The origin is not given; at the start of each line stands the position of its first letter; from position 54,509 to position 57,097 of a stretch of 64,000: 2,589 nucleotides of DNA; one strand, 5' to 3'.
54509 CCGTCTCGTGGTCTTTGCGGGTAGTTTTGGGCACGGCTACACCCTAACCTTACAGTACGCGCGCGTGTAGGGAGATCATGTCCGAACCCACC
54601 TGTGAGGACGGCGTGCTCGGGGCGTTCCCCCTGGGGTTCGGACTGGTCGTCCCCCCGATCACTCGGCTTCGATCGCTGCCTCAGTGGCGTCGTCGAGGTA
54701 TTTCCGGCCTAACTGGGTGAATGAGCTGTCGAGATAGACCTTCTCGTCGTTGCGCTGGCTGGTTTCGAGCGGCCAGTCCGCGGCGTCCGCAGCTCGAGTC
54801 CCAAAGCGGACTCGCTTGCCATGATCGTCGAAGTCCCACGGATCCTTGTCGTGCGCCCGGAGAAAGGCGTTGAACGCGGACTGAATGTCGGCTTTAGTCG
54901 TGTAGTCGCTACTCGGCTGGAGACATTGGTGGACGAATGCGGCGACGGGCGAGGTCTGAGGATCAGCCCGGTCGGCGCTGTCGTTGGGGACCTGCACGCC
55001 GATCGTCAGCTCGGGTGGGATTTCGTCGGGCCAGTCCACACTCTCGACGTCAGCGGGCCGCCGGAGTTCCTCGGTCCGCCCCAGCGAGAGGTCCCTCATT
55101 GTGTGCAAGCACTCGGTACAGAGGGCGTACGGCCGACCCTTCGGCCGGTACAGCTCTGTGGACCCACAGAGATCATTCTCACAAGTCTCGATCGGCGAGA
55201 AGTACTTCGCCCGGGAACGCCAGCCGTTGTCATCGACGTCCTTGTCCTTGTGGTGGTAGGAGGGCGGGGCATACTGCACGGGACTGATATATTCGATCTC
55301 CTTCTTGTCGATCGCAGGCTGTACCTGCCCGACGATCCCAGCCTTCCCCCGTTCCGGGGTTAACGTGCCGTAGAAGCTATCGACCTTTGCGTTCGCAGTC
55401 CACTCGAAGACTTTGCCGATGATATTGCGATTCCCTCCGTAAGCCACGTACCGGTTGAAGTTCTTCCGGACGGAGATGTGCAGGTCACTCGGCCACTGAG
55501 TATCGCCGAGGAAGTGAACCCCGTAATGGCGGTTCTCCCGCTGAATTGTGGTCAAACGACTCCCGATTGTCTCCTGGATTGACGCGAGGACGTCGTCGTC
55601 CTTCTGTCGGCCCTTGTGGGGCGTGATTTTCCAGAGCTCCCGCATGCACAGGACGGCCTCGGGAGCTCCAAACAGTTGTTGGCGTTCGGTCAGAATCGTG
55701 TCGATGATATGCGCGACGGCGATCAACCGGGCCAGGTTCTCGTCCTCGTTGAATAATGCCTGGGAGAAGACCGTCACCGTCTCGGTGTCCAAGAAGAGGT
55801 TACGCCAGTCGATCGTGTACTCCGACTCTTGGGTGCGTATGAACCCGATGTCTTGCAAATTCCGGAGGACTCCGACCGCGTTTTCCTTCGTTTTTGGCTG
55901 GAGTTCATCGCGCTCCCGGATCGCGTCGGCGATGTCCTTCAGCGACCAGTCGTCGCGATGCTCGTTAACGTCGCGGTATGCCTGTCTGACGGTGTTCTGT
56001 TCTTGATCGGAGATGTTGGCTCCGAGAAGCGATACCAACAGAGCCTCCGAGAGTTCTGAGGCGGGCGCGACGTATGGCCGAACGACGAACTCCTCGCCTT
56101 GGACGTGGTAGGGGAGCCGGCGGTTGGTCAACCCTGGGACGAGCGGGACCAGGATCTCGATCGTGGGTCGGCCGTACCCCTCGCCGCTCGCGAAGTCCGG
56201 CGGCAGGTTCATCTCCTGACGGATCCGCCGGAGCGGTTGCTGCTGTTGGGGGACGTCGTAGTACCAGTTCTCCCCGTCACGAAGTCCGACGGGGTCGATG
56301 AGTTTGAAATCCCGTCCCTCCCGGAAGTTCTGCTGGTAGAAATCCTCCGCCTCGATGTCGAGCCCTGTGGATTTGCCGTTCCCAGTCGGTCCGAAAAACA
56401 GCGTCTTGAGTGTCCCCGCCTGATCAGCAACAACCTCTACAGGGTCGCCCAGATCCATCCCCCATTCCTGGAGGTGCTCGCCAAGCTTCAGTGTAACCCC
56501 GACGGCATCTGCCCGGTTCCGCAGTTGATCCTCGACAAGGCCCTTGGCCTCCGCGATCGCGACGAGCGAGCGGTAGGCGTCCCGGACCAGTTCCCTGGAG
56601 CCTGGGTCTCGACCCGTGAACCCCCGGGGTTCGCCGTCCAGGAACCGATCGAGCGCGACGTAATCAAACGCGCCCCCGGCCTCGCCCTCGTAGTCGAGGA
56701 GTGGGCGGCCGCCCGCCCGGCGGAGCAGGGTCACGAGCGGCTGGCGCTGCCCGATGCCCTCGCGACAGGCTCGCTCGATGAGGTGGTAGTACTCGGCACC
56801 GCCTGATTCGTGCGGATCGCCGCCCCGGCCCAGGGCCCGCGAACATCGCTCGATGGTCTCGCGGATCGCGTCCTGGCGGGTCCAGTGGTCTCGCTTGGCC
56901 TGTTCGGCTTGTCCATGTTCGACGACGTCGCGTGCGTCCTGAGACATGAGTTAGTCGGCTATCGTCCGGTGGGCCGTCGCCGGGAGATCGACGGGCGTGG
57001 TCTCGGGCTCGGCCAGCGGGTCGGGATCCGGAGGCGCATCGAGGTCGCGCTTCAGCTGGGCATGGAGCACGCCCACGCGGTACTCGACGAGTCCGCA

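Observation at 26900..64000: Integrated element of more than 37 kb carrying three distinct FtsK/HerA-superfamily ATPases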

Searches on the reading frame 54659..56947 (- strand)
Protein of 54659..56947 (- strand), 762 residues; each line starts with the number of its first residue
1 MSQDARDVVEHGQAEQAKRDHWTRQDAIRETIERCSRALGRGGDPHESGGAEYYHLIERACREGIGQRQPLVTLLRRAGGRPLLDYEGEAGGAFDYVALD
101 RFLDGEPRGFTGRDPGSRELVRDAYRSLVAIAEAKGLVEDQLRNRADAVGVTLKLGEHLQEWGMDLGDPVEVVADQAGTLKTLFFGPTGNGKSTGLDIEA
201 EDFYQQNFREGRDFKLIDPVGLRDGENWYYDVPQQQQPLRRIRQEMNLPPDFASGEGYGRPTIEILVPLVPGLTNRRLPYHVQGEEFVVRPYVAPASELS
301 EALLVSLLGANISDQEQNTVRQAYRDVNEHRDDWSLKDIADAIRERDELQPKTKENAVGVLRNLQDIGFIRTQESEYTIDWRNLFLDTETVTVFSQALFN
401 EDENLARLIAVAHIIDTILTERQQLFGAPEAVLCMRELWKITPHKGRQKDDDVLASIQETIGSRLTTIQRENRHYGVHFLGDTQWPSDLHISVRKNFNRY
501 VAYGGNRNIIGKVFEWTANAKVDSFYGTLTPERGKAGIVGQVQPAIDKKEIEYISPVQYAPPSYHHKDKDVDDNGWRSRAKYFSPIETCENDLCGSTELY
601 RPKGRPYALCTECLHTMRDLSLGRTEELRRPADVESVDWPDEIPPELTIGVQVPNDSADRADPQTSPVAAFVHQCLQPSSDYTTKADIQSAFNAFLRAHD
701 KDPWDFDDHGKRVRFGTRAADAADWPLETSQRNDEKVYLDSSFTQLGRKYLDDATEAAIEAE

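Call 7: search_protein_families(library=pfam, proteins=[window:54659-56947:-], max_evalue=0.01)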
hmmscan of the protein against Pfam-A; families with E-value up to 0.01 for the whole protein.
window:54659-56947:- (762 aa): 0 families
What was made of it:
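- Checked: ATPase3, 54659-56947(-), has no Pfam hit at 0.01 (call 7).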

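Call 10: search_dna_similar(query=window:54659-56947:-, collection=plasmids, mode=protein, max_rows=25)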
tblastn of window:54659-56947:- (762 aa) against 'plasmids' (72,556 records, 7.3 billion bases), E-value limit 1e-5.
Records with a match: 4; places in all: 4; records where one place covers at least 80% of the query: 2.
Best place of each record, by identity: <60% 4.
By first word of the organism name: Halomontanus 1; Salinigranum 1; Natrinema 1; Natronorubrum 1.
By predicted mobility (MOB-suite, as given by PLSDB): non-mobilizable 4.
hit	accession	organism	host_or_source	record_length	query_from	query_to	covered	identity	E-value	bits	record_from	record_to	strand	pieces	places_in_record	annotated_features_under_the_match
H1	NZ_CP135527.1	Halomontanus rarus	Salt lake,Salt lake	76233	6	649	85%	40.8%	3e-136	452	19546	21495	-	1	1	hypothetical protein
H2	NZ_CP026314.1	Salinigranum rubrum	cell culture,marine solar saltern brine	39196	1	582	76%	40.4%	4e-113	385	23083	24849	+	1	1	hypothetical protein (x2)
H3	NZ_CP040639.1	Natrinema pallidum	Salt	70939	1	649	85%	35.3%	5e-99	343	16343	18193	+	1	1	hypothetical protein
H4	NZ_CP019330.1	Natronorubrum daqingense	-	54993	94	584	64%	29.0%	2e-52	205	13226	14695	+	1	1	hypothetical protein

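Call 11: search_dna_similar(query=window:54659-56947:-, collection=phages, mode=protein, max_rows=15)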
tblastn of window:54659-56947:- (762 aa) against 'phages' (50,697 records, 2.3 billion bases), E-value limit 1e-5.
No match.

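Call 12: get_annotated_region(hit=H1, flank=20000)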
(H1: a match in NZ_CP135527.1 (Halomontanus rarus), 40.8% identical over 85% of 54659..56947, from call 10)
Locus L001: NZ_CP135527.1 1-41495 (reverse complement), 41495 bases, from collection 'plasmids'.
description: Halomontanus rarus strain KZCA124 plasmid unnamed5, complete sequence
organism: Halomontanus rarus (NCBI taxid 3034020)
taxonomy: Archaea; Euryarchaeota; Halobacteria; Halobacteriales; Natrialbaceae; Halomontanus; Halomontanus rarus
host: -; source: Salt lake,Salt lake; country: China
typing (MOB-suite, as given by PLSDB): non-mobilizable
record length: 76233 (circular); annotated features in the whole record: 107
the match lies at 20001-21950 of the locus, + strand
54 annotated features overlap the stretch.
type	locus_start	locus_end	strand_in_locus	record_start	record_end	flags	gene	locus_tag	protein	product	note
CDS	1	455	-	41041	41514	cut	-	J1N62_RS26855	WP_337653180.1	type IV pilin N-terminal domain-containing protein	-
CDS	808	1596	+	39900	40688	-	-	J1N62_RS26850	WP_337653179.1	hypothetical protein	-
CDS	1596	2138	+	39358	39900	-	-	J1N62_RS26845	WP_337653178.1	hypothetical protein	-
CDS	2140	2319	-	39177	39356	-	-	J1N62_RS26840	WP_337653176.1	hypothetical protein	-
CDS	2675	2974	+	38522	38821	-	-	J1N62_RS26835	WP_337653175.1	hypothetical protein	-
CDS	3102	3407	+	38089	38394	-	-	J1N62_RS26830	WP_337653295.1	hypothetical protein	-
CDS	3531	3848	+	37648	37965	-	-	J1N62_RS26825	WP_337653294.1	hypothetical protein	-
CDS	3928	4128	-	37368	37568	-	-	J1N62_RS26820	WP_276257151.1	hypothetical protein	-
CDS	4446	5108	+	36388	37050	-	-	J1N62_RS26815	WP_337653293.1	hypothetical protein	-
CDS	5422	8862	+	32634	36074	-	-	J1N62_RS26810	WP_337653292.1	PQQ-binding-like beta-propeller repeat protein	-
CDS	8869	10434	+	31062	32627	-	-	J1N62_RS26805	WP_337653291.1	S8 family serine peptidase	GO:0006508 - proteolysis [Evidence IEA]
CDS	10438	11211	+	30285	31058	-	-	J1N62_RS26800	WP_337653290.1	hypothetical protein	-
CDS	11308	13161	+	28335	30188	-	-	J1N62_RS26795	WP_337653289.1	right-handed parallel beta-helix repeat-containing protein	-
CDS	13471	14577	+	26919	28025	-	-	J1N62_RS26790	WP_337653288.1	hypothetical protein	-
CDS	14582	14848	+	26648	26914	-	-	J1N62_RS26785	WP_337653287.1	hypothetical protein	-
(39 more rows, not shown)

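Call 13: get_annotated_region(hit=H2, flank=20000)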
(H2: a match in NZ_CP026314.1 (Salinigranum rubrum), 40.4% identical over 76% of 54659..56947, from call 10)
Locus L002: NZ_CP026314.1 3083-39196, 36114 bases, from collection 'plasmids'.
description: Salinigranum rubrum strain GX10 plasmid unnamed5, complete sequence
organism: Salinigranum rubrum (NCBI taxid 755307)
taxonomy: Archaea; Euryarchaeota; Halobacteria; Halobacteriales; Haloferacaceae; Salinigranum; Salinigranum rubrum
host: -; source: cell culture,marine solar saltern brine; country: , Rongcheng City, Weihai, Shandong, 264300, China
typing (MOB-suite, as given by PLSDB): non-mobilizable
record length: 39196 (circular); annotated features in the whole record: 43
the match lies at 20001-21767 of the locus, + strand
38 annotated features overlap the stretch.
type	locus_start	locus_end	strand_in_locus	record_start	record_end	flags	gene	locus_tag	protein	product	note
CDS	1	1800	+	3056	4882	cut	-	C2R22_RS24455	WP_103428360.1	DUF5817 domain-containing protein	-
CDS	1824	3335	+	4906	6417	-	-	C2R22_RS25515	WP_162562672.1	hypothetical protein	-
CDS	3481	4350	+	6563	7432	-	-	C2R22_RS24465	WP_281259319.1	DNA adenine methylase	GO:0032775 - DNA methylation on adenine [Evidence IEA]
CDS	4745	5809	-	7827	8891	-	-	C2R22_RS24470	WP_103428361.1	site-specific integrase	GO:0015074 - DNA integration [Evidence IEA]; GO:0006310 - DNA recombination [Evidence IEA]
CDS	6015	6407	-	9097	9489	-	-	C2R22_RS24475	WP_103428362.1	hypothetical protein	-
CDS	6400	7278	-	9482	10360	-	-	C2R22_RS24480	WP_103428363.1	ParA family protein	-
CDS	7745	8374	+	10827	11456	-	-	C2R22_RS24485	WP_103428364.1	hypothetical protein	-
CDS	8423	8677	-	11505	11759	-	-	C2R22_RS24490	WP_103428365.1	type II toxin-antitoxin system HicA family toxin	-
CDS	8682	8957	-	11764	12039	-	-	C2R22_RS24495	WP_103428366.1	HicB family protein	-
CDS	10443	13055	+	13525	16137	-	-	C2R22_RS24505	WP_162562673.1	hypothetical protein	-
CDS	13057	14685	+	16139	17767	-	-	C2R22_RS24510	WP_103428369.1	S8 family serine peptidase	GO:0006508 - proteolysis [Evidence IEA]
CDS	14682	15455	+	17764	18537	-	-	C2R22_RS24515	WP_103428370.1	hypothetical protein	-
CDS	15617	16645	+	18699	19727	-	-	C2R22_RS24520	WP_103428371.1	hypothetical protein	-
CDS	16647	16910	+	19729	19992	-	-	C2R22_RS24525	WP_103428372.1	hypothetical protein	-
CDS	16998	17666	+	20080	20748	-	-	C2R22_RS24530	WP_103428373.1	hypothetical protein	-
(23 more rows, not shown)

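Call 19: find_homologous_proteins(query=window:54659-56947:-, max_evalue=0.00001)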
Query window:54659-56947:- (762 aa): 47 proteins with E <= 0.00001 among 8000 candidates.
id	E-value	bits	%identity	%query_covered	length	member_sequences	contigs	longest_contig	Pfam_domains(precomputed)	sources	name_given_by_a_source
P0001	0.0e+0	1772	100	100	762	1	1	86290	-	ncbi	-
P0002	0.0e+0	1156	65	99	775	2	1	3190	-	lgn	-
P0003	0.0e+0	1042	60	99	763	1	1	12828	-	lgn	-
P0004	3.9e-233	794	50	98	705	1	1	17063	-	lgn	-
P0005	1.7e-230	786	50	98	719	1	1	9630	-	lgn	-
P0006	2.9e-204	699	46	94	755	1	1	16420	-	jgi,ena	-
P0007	6.5e-197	674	44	99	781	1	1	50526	-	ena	-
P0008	2.0e-196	673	44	99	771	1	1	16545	-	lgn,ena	-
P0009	8.8e-195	667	44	98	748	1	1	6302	-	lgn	-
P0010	6.8e-194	664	43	99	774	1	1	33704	-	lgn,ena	-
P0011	7.5e-194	664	44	100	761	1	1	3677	-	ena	-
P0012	1.2e-193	664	43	99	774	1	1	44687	-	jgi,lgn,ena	-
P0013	9.5e-189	647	46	85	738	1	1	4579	-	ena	-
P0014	9.6e-189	647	44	98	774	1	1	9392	-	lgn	-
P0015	3.7e-188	646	43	99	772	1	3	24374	-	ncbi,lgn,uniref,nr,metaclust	ncbi:zinc ribbon domain-containing protein [Halobiforma nitratireducens]|uniref:Uncharacterized prot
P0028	8.5e-180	618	42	99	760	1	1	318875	-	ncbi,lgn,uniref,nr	ncbi:hypothetical protein SAMN05216226_102168 [Halovenus aranensis]|uniref:Uncharacterized protein n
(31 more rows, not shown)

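Call 20: find_encoding_contigs(protein=P0001, flank=10000, max_places=3)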
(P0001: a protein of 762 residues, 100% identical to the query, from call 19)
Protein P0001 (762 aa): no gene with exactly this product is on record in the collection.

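Call 22: find_encoding_contigs(protein=P0057, flank=10000, max_places=3)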
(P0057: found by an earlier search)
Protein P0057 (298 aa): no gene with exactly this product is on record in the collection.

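Call 43: search_solved_structures(query=A1, max_evalue=1, show_alignments=1)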
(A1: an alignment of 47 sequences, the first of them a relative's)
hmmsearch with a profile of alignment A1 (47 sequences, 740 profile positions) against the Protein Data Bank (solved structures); distinct sequences matched with E-value up to 1: 1.
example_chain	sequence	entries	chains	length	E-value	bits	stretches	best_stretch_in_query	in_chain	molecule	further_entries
8yho_A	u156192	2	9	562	0.0088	17.8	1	467-512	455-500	DUF87 domain-containing protein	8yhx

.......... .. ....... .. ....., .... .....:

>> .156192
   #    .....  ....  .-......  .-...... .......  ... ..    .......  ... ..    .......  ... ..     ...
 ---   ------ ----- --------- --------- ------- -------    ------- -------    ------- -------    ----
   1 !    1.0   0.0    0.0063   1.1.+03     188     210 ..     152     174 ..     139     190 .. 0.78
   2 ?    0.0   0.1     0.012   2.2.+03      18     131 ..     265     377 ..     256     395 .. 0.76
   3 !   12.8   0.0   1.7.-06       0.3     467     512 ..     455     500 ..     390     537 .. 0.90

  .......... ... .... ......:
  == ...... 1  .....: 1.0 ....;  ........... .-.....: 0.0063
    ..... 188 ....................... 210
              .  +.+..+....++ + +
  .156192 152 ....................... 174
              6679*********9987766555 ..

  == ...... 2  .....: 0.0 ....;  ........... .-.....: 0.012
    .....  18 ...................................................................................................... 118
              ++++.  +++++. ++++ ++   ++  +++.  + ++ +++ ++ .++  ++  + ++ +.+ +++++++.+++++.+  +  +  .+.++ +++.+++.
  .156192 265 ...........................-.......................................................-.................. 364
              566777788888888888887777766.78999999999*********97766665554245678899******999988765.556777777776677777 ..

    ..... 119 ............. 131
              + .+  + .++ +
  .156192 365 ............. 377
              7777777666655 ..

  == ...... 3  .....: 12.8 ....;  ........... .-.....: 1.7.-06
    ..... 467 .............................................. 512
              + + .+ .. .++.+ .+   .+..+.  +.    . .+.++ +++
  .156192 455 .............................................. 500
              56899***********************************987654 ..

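Call 46: get_annotated_region(hit=H3, flank=20000)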
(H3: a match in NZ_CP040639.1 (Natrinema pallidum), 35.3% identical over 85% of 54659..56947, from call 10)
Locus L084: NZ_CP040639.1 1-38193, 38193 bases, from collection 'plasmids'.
description: Natrinema pallidum strain BOL6-1 plasmid pNPA70, complete sequence
organism: Natrinema pallidum (NCBI taxid 69527)
taxonomy: Archaea; Euryarchaeota; Halobacteria; Halobacteriales; Natrialbaceae; Natrinema; Natrinema pallidum
host: -; source: Salt; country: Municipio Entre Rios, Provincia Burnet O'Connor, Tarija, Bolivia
typing (MOB-suite, as given by PLSDB): non-mobilizable
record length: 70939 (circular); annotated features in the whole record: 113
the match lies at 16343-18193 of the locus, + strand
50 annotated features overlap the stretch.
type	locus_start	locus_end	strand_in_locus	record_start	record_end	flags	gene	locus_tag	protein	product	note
CDS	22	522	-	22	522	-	-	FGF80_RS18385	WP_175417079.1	type IV pilin N-terminal domain-containing protein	-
CDS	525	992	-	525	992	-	-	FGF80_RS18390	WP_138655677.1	type IV pilin N-terminal domain-containing protein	-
CDS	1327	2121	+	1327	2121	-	-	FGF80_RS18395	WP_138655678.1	hypothetical protein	-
CDS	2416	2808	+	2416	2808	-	-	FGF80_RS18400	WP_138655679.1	hypothetical protein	-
CDS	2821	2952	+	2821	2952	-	-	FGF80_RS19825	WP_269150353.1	hypothetical protein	-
CDS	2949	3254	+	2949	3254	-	-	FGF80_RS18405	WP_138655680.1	hypothetical protein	-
CDS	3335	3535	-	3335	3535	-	-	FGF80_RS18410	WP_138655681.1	hypothetical protein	-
CDS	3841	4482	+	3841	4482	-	-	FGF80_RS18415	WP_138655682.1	hypothetical protein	-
CDS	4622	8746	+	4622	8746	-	-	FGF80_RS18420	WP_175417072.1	PQQ-binding-like beta-propeller repeat protein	-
CDS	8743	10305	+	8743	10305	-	-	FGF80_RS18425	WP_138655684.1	S8 family serine peptidase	GO:0006508 - proteolysis [Evidence IEA]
CDS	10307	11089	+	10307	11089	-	-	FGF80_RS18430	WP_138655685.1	hypothetical protein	-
CDS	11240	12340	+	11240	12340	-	-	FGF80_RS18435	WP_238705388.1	hypothetical protein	-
CDS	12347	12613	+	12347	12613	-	-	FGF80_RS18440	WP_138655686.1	hypothetical protein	-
CDS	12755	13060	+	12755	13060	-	-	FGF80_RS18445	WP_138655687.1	hypothetical protein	-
CDS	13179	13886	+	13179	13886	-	-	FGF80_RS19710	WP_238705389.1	hypothetical protein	-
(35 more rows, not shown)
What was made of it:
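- Genes for proteins with a type IV pilin N-terminal domain flank the module in relatives (calls 12, 13, 46).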

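Call 47: get_annotated_region(hit=H4, flank=20000)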
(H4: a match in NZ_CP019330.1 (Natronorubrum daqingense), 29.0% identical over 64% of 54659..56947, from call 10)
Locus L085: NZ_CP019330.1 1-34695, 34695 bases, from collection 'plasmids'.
description: Natronorubrum daqingense strain JX313 plasmid unnamed3, complete sequence
organism: Natronorubrum daqingense (NCBI taxid 588898)
taxonomy: Archaea; Euryarchaeota; Halobacteria; Halobacteriales; Natrialbaceae; Natronorubrum; Natronorubrum daqingense
host: -; source: -; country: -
typing (MOB-suite, as given by PLSDB): non-mobilizable
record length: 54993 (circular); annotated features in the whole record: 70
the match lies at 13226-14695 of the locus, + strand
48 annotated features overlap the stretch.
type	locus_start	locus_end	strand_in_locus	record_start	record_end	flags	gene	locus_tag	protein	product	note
CDS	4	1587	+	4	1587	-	-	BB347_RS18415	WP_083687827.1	S8 family serine peptidase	GO:0006508 - proteolysis [Evidence IEA]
CDS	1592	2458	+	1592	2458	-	-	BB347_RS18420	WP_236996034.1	hypothetical protein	-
CDS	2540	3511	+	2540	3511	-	-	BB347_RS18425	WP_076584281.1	hypothetical protein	-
CDS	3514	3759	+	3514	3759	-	-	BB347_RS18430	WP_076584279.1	hypothetical protein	-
CDS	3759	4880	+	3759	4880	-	-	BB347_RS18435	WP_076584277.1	PD40 domain-containing protein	-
CDS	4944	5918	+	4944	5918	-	-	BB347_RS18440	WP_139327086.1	hypothetical protein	-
CDS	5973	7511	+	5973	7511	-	-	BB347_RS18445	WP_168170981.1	S8 family serine peptidase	GO:0006508 - proteolysis [Evidence IEA]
CDS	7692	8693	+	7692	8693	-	-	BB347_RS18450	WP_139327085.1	hypothetical protein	-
CDS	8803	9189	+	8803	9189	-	-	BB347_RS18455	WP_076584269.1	hypothetical protein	-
CDS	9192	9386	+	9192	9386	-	-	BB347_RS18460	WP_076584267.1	hypothetical protein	-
CDS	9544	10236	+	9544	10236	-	-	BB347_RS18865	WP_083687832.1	hypothetical protein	-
CDS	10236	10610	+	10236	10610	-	-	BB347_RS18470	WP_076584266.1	hypothetical protein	-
CDS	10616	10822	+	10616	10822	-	-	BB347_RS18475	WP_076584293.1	hypothetical protein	-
CDS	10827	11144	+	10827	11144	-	-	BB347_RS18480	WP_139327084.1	hypothetical protein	-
CDS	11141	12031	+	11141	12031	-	-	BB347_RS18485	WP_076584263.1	hypothetical protein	-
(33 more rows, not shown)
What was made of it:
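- In the four plasmids the integrase lies close to the ORF24-like gene, unlike here (calls 12, 13, 46, 47).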

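Call 51: find_encoding_contigs(protein=P0028, flank=10000, max_places=2)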
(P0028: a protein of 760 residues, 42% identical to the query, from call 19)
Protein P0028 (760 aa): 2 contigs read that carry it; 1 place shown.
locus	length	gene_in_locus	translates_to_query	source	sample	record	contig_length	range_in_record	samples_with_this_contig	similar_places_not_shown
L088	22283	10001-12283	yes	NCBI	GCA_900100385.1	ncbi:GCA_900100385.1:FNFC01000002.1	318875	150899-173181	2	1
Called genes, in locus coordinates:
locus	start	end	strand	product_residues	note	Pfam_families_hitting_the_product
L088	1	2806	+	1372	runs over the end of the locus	PF13620:CarboxypepD_reg (weak)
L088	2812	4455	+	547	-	PF00082:Peptidase_S8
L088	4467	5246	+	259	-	-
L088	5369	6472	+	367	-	-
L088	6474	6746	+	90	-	-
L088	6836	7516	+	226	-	-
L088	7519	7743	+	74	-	-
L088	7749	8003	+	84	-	-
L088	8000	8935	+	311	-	-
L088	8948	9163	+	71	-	-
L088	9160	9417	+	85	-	-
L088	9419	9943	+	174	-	-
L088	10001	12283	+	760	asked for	-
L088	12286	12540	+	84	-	-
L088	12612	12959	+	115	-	-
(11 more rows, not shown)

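Call 52: find_encoding_contigs(protein=P0003, flank=10000, max_places=2)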
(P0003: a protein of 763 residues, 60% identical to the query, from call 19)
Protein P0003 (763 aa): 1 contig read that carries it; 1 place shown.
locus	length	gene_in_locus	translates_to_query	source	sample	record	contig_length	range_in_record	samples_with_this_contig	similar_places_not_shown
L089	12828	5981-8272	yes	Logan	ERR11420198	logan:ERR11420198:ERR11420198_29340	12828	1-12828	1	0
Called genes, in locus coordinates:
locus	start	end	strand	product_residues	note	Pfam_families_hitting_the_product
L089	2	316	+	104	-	?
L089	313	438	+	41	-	-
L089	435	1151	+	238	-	-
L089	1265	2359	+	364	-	-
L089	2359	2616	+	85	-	-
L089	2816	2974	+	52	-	-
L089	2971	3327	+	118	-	-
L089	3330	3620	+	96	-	-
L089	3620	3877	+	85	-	-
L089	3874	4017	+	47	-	-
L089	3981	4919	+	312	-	-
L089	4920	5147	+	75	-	-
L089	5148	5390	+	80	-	-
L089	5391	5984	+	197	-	-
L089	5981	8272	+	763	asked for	-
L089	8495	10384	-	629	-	-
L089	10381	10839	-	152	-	-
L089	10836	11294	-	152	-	-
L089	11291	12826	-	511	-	?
